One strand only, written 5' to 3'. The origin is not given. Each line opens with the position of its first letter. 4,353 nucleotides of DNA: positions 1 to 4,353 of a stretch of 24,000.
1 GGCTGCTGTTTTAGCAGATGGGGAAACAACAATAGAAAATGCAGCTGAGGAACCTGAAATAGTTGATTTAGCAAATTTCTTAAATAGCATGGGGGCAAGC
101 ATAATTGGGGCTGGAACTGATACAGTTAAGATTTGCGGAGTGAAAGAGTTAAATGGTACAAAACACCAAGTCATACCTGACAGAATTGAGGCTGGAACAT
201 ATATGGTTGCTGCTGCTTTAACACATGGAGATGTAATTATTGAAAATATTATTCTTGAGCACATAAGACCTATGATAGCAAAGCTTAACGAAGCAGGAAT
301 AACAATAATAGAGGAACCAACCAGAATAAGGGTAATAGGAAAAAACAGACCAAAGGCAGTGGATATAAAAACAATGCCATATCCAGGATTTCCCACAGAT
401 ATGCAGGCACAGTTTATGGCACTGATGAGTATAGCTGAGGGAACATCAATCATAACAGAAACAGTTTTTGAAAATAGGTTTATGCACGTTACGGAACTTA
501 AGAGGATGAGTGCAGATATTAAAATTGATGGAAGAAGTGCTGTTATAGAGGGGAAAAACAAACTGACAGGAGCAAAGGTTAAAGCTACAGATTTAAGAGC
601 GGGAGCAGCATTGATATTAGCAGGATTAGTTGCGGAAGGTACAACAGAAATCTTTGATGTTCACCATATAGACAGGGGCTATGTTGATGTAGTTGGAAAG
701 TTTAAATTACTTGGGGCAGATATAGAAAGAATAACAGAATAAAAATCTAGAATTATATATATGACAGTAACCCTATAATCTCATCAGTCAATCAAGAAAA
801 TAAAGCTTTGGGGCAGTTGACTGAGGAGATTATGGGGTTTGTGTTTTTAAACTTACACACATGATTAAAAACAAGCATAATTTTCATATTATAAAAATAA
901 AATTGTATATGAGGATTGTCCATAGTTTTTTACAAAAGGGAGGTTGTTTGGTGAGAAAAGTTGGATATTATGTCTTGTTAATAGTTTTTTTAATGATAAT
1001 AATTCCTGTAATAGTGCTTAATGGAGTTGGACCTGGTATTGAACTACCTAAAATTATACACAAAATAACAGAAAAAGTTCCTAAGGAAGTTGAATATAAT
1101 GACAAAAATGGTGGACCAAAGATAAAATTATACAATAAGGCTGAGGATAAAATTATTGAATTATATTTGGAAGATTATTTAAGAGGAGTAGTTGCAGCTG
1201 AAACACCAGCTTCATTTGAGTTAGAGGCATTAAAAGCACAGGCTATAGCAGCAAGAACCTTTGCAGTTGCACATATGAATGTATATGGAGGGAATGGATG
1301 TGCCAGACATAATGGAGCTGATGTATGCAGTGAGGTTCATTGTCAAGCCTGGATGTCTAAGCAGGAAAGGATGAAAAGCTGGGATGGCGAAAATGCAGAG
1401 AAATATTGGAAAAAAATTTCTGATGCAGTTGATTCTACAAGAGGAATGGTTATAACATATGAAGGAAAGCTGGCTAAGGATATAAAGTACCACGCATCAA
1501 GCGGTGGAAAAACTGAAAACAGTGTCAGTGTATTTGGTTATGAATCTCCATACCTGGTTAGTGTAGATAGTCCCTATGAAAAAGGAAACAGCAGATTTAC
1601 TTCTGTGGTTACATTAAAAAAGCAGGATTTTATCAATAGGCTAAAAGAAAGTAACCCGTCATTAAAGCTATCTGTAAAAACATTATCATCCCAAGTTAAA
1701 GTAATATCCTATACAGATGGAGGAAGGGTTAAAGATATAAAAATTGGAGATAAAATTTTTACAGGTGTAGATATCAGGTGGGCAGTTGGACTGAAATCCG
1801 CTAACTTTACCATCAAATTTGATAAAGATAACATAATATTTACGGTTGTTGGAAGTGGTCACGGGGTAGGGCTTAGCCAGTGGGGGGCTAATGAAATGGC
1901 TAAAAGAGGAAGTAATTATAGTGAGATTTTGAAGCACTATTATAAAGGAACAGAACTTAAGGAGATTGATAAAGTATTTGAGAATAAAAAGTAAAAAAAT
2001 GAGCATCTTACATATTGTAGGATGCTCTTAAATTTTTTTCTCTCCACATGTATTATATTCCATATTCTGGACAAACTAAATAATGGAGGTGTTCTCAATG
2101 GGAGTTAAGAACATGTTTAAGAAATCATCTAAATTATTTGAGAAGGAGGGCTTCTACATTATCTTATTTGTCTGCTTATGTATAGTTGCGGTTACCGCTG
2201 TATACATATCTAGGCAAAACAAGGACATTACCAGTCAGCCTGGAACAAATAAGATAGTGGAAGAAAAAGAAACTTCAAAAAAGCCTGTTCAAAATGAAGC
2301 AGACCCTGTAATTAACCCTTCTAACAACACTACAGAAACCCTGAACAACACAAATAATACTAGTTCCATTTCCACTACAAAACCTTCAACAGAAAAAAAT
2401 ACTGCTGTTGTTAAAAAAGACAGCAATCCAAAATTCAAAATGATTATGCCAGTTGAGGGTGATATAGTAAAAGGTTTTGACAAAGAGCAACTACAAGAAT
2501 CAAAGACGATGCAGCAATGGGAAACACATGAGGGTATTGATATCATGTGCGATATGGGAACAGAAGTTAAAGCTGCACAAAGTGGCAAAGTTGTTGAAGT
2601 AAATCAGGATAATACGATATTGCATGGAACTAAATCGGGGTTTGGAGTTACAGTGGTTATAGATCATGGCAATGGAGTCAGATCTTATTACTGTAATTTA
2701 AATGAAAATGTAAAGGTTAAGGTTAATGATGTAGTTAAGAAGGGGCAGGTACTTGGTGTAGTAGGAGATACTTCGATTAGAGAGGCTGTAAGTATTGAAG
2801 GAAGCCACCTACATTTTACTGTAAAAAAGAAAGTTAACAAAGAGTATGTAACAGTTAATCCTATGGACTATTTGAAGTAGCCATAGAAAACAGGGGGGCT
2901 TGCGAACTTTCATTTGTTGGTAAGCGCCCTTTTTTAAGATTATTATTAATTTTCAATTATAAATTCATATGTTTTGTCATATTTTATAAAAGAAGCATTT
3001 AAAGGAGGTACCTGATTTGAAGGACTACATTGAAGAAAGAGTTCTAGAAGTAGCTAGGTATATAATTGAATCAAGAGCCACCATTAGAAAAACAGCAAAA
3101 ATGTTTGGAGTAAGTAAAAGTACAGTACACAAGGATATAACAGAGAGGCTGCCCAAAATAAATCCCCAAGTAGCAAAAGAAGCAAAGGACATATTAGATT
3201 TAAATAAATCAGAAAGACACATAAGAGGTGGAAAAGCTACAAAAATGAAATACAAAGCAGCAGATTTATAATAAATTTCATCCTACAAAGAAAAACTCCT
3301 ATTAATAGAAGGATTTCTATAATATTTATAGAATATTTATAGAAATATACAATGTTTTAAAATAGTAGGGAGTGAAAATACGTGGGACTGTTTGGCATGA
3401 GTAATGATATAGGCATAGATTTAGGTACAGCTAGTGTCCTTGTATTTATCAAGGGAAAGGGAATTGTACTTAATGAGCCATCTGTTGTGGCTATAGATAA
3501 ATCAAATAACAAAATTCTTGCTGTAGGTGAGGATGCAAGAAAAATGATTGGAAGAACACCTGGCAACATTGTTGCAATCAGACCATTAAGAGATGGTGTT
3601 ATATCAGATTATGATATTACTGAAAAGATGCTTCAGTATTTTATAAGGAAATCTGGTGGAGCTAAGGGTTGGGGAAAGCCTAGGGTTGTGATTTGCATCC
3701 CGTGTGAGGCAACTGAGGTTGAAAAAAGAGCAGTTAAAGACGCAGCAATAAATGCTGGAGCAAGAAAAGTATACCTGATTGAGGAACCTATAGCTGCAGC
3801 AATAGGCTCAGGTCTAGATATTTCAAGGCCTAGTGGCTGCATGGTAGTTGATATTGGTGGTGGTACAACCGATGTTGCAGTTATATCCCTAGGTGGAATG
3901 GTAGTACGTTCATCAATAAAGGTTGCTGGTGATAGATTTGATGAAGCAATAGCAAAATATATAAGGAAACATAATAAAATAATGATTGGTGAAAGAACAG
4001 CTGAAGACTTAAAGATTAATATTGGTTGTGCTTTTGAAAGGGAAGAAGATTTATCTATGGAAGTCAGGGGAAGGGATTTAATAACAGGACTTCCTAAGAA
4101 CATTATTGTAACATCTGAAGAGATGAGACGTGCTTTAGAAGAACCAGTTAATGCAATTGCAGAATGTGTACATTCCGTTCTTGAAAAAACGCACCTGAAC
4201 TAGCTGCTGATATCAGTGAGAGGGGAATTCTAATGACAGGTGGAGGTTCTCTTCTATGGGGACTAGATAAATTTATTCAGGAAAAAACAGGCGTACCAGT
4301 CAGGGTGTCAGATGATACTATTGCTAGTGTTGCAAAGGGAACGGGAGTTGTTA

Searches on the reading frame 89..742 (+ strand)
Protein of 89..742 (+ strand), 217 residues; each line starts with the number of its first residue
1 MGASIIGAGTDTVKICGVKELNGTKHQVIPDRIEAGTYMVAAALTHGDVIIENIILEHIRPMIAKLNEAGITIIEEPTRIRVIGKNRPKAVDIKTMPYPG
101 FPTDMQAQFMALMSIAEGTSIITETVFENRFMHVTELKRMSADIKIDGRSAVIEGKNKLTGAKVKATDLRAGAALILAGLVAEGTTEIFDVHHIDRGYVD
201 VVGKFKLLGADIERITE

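Call 61: search_protein_families(library=pfam, proteins=[window:89-742:+])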
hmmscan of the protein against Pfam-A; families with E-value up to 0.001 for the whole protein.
window:89-742:+ (217 aa): 1 family
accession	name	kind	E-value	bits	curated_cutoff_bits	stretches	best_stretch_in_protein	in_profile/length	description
PF00275.25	EPSP_synthase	-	8.1e-58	196.5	22.8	1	1-203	204-415/417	EPSP synthase (3-phosphoshikimate 1-carboxyvinyltransferase)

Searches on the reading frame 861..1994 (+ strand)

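Call 61: search_protein_families(library=pfam, proteins=[window:861-1994:+])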
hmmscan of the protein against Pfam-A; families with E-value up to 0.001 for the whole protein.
window:861-1994:+ (377 aa): 1 family
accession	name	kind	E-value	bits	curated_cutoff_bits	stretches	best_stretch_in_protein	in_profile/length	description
PF08486.15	SpoIID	-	1.2e-29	103.3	23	1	92-200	2-97/97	Stage II sporulation protein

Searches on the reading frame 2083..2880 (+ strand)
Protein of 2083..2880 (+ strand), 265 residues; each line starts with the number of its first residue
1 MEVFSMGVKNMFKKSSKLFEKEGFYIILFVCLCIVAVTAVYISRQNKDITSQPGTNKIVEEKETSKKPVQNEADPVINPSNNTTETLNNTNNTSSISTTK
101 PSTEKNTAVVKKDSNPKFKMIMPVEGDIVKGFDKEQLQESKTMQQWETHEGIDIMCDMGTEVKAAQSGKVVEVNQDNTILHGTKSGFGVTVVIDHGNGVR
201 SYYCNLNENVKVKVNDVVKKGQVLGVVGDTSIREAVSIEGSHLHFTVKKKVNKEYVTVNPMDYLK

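Call 61: search_protein_families(library=pfam, proteins=[window:2083-2880:+])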
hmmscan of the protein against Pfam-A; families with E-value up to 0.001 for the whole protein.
window:2083-2880:+ (265 aa): 1 family
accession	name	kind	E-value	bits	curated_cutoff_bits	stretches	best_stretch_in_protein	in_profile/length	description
PF01551.29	Peptidase_M23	-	5.6e-23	81.4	28.7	1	148-250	2-90/96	Peptidase family M23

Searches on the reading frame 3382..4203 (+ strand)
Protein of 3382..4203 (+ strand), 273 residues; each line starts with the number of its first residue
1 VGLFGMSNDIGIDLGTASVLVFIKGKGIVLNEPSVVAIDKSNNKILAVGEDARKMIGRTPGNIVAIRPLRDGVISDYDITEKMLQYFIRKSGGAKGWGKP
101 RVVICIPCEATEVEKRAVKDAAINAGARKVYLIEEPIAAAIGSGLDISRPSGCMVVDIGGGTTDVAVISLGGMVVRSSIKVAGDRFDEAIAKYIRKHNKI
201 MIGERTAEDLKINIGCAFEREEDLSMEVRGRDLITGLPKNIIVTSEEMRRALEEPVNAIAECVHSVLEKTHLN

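Call 61: search_protein_families(library=pfam, proteins=[window:3382-4203:+])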
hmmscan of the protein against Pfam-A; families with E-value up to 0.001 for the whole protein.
window:3382-4203:+ (273 aa): 6 families
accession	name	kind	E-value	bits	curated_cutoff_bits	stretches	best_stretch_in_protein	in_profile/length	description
PF06723.19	MreB_Mbl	-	1e-120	403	27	1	7-270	1-264/327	MreB/Mbl protein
PF00012.26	HSP70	-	1e-15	57.5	20.6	1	102-200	136-240/599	Hsp70 protein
PF14450.12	FtsA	-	3.3e-09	37.6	31.8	1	154-227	1-68/127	Cell division protein FtsA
PF00022.25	Actin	-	2.4e-08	33.5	27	1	33-198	31-191/410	Actin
PF25216.1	Volactin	-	7.2e-05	22.9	35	1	37-196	50-211/321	Volactin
PF21522.3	MreB-like_C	-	0.00019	22.5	27.8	0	155-228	1-78/123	Archaeal actin homologue MreB-like, C-terminal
